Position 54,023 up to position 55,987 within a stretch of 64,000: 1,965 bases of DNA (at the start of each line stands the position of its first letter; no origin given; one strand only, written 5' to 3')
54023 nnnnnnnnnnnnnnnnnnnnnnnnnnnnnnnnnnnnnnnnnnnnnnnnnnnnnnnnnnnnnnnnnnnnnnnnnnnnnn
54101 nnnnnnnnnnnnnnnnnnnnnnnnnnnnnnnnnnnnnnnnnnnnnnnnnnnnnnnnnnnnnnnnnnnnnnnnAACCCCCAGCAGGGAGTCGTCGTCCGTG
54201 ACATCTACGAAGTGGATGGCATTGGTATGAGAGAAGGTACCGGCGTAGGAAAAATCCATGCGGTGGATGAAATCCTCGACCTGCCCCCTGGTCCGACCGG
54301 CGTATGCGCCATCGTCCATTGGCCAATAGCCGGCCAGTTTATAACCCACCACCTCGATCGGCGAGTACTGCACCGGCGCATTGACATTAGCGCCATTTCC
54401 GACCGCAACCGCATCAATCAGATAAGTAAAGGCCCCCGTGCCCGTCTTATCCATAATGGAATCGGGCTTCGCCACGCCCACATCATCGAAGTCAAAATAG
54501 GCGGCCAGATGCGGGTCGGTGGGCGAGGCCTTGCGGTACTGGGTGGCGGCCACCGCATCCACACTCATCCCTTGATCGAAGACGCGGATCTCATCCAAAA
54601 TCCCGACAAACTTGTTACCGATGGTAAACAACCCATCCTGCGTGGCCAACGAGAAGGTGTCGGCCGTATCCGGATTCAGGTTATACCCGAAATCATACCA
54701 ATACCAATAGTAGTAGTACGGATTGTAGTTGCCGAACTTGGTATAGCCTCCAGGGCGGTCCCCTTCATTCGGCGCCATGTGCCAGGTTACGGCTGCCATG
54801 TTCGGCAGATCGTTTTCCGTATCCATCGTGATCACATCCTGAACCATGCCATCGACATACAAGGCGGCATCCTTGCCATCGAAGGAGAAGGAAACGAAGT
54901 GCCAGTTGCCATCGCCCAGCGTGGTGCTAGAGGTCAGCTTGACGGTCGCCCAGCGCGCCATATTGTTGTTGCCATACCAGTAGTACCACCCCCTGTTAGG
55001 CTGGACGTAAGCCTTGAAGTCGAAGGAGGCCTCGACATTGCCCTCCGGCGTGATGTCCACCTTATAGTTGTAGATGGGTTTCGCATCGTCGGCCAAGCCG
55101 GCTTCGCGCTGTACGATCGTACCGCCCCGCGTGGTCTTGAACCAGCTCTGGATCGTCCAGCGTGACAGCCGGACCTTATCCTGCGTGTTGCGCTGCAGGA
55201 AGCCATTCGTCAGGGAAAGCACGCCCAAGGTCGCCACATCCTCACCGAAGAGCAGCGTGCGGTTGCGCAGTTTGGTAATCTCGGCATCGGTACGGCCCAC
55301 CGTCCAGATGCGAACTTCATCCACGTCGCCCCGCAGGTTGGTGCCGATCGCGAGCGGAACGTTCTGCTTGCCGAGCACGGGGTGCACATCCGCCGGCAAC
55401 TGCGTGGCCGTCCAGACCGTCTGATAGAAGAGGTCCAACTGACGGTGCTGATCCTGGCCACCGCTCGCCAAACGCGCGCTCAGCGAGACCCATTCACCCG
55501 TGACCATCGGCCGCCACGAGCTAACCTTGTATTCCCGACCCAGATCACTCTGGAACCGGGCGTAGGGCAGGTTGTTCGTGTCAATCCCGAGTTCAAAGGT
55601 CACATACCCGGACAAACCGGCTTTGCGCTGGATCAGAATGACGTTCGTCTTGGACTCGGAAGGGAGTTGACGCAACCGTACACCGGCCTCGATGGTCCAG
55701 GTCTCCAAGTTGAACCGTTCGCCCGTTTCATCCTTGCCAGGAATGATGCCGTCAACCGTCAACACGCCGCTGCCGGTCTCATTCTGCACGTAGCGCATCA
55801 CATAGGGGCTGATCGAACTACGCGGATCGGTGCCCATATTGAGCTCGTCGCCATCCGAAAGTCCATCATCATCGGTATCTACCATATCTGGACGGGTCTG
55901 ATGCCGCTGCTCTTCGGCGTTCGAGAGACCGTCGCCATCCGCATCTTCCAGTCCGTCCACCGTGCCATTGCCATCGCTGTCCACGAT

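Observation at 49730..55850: Tandem ~3.06-kb (about 1020-aa) divergent super-repeat, each unit starting SPYVMRY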

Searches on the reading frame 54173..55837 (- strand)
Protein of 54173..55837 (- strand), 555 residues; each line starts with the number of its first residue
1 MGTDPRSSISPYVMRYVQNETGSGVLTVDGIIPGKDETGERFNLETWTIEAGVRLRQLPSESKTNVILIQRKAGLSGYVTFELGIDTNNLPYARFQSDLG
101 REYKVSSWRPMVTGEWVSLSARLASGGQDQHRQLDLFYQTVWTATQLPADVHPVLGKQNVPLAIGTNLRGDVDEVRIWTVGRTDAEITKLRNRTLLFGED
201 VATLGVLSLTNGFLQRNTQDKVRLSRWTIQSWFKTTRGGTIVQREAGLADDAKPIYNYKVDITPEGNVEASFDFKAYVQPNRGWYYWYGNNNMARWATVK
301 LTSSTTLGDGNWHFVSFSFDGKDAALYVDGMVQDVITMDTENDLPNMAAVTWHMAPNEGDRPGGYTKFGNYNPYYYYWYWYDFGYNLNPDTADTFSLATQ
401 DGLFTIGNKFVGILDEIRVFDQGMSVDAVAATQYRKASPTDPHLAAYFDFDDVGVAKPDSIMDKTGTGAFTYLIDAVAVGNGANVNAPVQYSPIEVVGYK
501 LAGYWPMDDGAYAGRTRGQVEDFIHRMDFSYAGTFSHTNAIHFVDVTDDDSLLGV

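Call 17: search_protein_families(library=pfam, proteins=[window:54173-55837:-], max_evalue=1)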
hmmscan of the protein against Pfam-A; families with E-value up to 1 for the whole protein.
window:54173-55837:- (555 aa): 3 families
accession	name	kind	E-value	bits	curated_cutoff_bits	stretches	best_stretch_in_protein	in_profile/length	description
PF13385.13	Laminin_G_3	-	4.1e-15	56.7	27.6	2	41-187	13-150/151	Concanavalin A-like lectin/glucanases superfamily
PF02210.31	Laminin_G_2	-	0.00061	20.7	22.9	1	300-337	43-80/126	Laminin G domain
PF00054.30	Laminin_G_1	-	0.047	14.4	24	1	296-346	39-90/131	Laminin G domain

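Call 22: find_related_loci(query=A1, collection=genome_contigs, flank=10000)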
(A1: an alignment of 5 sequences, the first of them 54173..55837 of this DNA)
Query A1 (555 aa) in genome_contigs; peptide patterns used: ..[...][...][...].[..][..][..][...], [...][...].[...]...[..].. (x = any residue, [..] = any of these).
287 stretches matched a pattern; 78 encode a relative of the query (tblastn E <= 1e-3); 73 distinct loci.
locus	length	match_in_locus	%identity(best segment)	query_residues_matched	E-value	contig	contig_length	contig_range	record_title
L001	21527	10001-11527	38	4-535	3e-106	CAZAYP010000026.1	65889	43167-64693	MAG TPA_asm: uncultured Verrucomicrobiota bacterium isolate SRP272421_co3_169 genome assembly, contig: NODE_462_length_6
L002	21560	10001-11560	39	2-536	3e-101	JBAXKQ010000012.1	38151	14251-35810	MAG: bacterium isolate ELA405 MAG405_12, whole genome shotgun sequence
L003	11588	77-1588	36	4-540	3e-98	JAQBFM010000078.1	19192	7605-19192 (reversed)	MAG: Lentisphaerales bacterium isolate MAG_440_bin-20 440_bin-20_ctg-078, whole genome shotgun sequence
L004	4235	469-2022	37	1-544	2e-95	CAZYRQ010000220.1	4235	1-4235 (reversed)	MAG TPA_asm: uncultured Lentisphaerales bacterium isolate SRP294416_co3_199 genome assembly, contig: NODE_55210_length_4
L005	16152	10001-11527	37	3-543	8e-90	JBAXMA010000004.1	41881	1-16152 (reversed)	MAG: bacterium isolate ELA441 MAG441_4, whole genome shotgun sequence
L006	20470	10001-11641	32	1-544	1e-75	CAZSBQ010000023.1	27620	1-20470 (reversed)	MAG TPA_asm: uncultured Victivallales bacterium isolate SRP332253_co1_127 genome assembly, contig: NODE_2533_length_2762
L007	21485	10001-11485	28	3-546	3e-41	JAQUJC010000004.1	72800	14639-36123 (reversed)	MAG: Kiritimatiellae bacterium isolate STCSWMC_75 NODE_586_length_72800_cov_7.756471_ST_CSWMC, whole genome shotgun sequ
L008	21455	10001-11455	26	3-535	3e-33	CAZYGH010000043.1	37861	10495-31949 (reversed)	MAG TPA_asm: uncultured Verrucomicrobiota bacterium isolate binchicken_co309_146 genome assembly, contig: NODE_587_lengt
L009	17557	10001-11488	26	3-548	1e-32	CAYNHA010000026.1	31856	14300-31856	MAG TPA_asm: uncultured Verrucomicrobiota bacterium isolate binchicken_co229_252 genome assembly, contig: k141_39853, wh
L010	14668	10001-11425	26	3-511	4e-31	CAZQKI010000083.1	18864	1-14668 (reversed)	MAG TPA_asm: uncultured Lentisphaerales bacterium isolate SRP272421_co1_165 genome assembly, contig: NODE_8014_length_18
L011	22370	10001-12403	42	3-547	1e-127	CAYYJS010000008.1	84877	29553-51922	MAG TPA_asm: uncultured Victivallales bacterium isolate SRP272421_co2_539 genome assembly, contig: NODE_316_length_84877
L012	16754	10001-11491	24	3-527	2e-30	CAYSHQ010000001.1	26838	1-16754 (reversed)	MAG TPA_asm: uncultured Lentisphaerales bacterium isolate SRP272421_co4_402 genome assembly, contig: NODE_3877_length_26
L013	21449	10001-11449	26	2-530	3e-30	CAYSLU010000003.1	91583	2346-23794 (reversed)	MAG TPA_asm: uncultured Verrucomicrobiota bacterium isolate SRP272421_co4_691 genome assembly, contig: NODE_256_length_9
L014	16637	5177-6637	24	2-527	6e-29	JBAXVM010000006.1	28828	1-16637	MAG: bacterium isolate ELA687 MAG687_6, whole genome shotgun sequence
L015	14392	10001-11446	23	2-527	2e-28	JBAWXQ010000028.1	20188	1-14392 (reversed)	MAG: bacterium isolate ELA067 MAG067_28, whole genome shotgun sequence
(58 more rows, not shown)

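Call 34: find_homologous_proteins(query=window:54173-55810:-, max_evalue=0.00001)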
Query window:54173-55810:-: 8000 candidates shared short words with the query, none scored E <= 0.00001.

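Call 35: search_protein_representatives(alignment_id=A1)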
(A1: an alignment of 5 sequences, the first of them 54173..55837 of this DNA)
Query: 5 sequences, 535 profile positions. Proteins with E-value up to 0.001 (for the whole library): 42921; up to 1e-10: 10321; up to 1e-30: 713. The best 150 are listed.
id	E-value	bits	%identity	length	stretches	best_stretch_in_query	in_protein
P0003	4.6e-266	900.1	-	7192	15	3-530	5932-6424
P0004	8.6e-227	770.5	-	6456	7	3-510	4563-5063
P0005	1.7e-225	766.2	-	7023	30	305-460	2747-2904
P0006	8.6e-208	707.8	-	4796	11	2-511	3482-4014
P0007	1.7e-207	706.8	-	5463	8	3-532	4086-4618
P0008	2.3e-205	699.8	-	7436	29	271-430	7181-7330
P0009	4.1e-204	695.7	-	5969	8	3-509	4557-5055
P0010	1.0e-201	687.8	-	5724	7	2-525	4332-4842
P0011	2.4e-200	683.2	-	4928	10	3-525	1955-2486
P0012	1.1e-197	674.5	-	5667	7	3-509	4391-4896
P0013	9.1e-188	641.7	-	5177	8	2-521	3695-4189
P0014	2.1e-187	640.6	-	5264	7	3-510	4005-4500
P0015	6.0e-186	635.7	-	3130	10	3-528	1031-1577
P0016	8.3e-184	628.7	-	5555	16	2-223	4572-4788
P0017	1.2e-180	618.3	-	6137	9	2-492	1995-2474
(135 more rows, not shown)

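Call 41: search_protein_families(library=ncbifam, proteins=[window:54173-55837:-], max_evalue=0.01)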
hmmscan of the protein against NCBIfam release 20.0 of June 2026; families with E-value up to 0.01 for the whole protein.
window:54173-55837:- (555 aa): 0 families

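Call 48: predict_structure(alignment_id=A1)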
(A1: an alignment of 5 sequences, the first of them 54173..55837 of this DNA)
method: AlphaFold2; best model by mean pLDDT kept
length: 555 residues; sequences in the alignment: 5
mean_pLDDT: 62.6   pTM: 0.46
mean pLDDT of the five models: 62.6, 59.7, 59.2, 57.8, 52.2
residues with pLDDT >= 90: 51; 70-90: 201; 50-70: 121; < 50: 182
segments of 3 or more residues with pLDDT < 50: 1-12, 33-37, 192-222, 283-292, 367-392, 451-499, 507-539, 544-555
pLDDT, mean of each block of 10 residues (from residue 1): 39 58 69 49 76 87 89 79 93 88 89 84 67 79 66 65 83 75 67 40 29 38 70 79 81 86 90 78 40 74 85 89 88 83 73 72 55 31 31 63 65 69 81 64 58 31 25 23 28 37 52 32 32 43 43 25
secondary structure, 60 per line:
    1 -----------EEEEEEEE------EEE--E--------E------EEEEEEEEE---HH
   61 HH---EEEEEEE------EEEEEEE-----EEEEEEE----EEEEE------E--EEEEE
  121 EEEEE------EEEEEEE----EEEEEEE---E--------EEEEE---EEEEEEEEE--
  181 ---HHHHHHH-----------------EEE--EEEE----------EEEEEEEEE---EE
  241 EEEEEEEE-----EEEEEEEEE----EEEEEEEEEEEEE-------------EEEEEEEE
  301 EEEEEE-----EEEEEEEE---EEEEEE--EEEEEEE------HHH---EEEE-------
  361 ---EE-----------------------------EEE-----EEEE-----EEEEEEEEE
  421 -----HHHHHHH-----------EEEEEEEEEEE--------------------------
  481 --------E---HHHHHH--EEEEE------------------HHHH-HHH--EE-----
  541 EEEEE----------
elements in order: E12-19 E26-28 E47-55 H59-62 E66-72 E79-85 E91-97 E102-106 E116-125 E132-138 E143-149 E162-166 E170-178 H184-190 E208-210 E213-216 E227-235 E239-248 E254-262 E267-279 E293-306 E312-319 E323-328 E331-337 E350-353 E395-397 E403-406 E412-420 H426-432 E444-454 H493-498 E501-505 H524-527 E541-545

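Call 52: fold_search(model_id=the predicted structure, library=pdb)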
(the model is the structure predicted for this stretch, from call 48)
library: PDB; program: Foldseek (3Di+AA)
matches with E <= 10: 1409; with E <= 0.001: 232
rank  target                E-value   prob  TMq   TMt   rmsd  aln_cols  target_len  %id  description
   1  6cw1_A                2.0e-11  1.00  0.22  0.31  18.2       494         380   12  Crystal structure of Neurexin-1 alpha ectodomain fragment, L2-L3 (released 2018-09-19)
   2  6cw1_B                3.9e-11  1.00  0.22  0.30  21.1       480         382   13  Crystal structure of Neurexin-1 alpha ectodomain fragment, L2-L3 (released 2018-09-19)
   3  3asi                  1.1e-10  1.00  0.22  0.31  17.7       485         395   12  Alpha-Neurexin-1 ectodomain fragment; LNS5-EGF3-LNS6 (released 2011-04-13)
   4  5xau_A                1.2e-10  1.00  0.21  0.19  19.4       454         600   13  Crystal structure of integrin binding fragment of laminin-511 (released 2017-09-20)
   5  5mc9_A                1.5e-10  1.00  0.22  0.21  16.4       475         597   10  Crystal structure of the heterotrimeric integrin-binding region of laminin-111 (released 2017-02-08)
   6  5ik8_B                2.7e-10  1.00  0.22  0.32  17.8       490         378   11  Laminin A2LG45 I-form, G6/7 bound. (released 2016-08-10)
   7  5ik4                  3.0e-10  1.00  0.21  0.30  17.9       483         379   10  Laminin A2LG45 C-form, Apo. (released 2016-08-10)
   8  2jd4_A                3.0e-10  1.00  0.21  0.30  19.1       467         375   12  Mouse laminin alpha1 chain, domains LG4-5 (released 2007-02-27)
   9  3r05_A                3.2e-10  1.00  0.21  0.12  16.7       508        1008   10  Structure of neurexin 1 alpha (domains LNS1-LNS6), with splice insert SS3 (released 2011-06-15)
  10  5ik7_B                3.7e-10  1.00  0.21  0.30  17.3       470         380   11  Laminin A2LG45 I-form, Apo. (released 2016-08-10)
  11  1dyk                  4.4e-10  1.00  0.21  0.30  17.8       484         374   12  Laminin alpha 2 chain LG4-5 domain pair (released 2001-02-04)
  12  5xau_D                1.0e-09  1.00  0.21  0.20  18.3       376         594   12  Crystal structure of integrin binding fragment of laminin-511 (released 2017-09-20)
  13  1okq                  1.2e-09  1.00  0.21  0.29  17.6       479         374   11  LAMININ ALPHA 2 CHAIN LG4-5 DOMAIN PAIR, CA1 SITE MUTANT (released 2003-09-11)
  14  5ik7_A                1.3e-09  1.00  0.21  0.30  17.2       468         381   11  Laminin A2LG45 I-form, Apo. (released 2016-08-10)
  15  7cec_C                1.4e-09  1.00  0.20  0.19  19.3       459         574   12  Structure of alpha6beta1 integrin in complex with laminin-511 (released 2021-06-23)
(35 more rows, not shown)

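Call 77: search_protein_families(library=pfam, proteins=[L012:2-1141:+], max_evalue=1)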
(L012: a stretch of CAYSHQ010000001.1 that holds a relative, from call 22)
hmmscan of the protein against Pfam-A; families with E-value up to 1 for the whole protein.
L012:2-1141:+ (380 aa): 3 families
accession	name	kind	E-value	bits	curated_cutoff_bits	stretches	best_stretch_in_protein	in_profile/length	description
PF13385.13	Laminin_G_3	-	1.5e-17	64.6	27.6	1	5-143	12-151/151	Concanavalin A-like lectin/glucanases superfamily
PF00059.27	Lectin_C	-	1.1e-11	45.8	22.6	1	192-269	2-81/107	Lectin C-type domain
PF25354.1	Ig_NUP210_16th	-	0.08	12.9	27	1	252-282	20-50/72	NUP210-like, Ig-like domain 16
